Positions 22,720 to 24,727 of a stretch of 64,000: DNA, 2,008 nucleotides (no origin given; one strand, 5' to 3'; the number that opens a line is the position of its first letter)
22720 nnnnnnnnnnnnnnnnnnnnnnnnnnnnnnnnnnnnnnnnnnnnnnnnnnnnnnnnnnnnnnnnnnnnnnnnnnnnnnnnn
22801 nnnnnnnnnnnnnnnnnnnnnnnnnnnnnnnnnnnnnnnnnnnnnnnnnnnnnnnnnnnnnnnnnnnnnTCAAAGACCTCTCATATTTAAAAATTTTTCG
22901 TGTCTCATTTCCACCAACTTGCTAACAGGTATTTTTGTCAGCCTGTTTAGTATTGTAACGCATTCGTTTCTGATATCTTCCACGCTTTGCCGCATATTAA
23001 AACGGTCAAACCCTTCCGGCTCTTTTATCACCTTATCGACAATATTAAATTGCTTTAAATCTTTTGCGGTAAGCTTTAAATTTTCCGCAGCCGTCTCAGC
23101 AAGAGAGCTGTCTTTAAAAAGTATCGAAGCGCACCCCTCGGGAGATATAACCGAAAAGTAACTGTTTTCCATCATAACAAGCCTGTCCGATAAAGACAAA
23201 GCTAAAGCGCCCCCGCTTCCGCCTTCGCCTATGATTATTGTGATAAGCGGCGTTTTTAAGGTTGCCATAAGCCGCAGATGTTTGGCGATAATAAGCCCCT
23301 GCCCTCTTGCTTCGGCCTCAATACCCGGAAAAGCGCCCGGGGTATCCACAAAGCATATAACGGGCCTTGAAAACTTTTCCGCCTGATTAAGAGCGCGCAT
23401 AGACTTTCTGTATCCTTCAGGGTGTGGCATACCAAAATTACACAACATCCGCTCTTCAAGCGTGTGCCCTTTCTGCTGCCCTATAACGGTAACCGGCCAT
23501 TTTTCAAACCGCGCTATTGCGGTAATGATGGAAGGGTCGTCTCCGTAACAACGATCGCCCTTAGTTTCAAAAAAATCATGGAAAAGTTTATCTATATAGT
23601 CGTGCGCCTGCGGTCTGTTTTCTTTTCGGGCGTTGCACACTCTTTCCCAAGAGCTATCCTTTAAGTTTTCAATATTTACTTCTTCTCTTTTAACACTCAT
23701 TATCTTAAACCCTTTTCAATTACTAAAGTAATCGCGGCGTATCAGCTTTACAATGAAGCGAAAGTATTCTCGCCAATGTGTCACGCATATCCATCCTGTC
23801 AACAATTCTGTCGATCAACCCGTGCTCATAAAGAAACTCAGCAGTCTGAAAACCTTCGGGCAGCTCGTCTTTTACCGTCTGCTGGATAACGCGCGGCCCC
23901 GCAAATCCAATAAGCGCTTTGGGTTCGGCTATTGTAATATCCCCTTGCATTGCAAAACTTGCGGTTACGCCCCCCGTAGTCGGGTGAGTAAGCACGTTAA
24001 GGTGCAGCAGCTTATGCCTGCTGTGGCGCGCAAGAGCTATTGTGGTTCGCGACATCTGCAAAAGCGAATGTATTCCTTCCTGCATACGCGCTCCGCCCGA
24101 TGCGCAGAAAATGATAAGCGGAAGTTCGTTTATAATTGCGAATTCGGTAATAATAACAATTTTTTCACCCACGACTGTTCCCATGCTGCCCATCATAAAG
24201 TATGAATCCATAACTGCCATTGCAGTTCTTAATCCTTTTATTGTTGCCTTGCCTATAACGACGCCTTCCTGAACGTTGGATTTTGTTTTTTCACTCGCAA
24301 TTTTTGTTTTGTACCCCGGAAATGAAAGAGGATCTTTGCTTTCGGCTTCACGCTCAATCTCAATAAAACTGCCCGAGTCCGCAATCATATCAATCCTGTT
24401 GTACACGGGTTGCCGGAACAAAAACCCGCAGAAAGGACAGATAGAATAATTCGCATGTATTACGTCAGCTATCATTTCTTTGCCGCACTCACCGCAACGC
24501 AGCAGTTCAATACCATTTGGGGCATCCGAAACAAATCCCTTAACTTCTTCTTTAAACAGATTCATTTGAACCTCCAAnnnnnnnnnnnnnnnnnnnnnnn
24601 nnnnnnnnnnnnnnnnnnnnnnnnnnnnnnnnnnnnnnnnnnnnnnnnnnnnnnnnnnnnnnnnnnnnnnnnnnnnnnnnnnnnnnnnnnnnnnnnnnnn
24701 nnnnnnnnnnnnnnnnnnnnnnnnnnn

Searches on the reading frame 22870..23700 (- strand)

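Call 12: search_protein_families(library=pfam, proteins=[window:22870-23700:-], max_evalue=0.00001)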
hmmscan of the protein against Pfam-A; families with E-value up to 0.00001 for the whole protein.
window:22870-23700:- (276 aa): 2 families
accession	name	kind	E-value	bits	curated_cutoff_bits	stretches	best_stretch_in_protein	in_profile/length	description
PF03255.19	ACCA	-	5.5e-110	367.8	23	1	16-273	52-309/310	Acetyl co-enzyme A carboxylase carboxyltransferase-like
PF01039.27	Carboxyl_trans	-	2.8e-19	69.6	22.3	1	42-216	272-432/493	Carboxyl transferase domain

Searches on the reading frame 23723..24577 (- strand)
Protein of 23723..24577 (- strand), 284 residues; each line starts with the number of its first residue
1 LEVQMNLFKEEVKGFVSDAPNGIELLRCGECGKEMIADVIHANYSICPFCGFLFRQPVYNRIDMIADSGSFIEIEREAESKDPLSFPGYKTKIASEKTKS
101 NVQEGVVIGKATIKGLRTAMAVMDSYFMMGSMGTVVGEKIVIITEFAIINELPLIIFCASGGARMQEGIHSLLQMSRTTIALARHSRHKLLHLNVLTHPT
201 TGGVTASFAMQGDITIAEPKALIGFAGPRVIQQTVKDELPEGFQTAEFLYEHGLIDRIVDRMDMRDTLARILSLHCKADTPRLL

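Call 12: search_protein_families(library=pfam, proteins=[window:23723-24577:-], max_evalue=0.00001)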
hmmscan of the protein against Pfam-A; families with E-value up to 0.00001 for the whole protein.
window:23723-24577:- (284 aa): 1 family
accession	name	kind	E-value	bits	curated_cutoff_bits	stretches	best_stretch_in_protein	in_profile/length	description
PF01039.27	Carboxyl_trans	-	2.2e-20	73.2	22.3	1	58-235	10-177/493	Carboxyl transferase domain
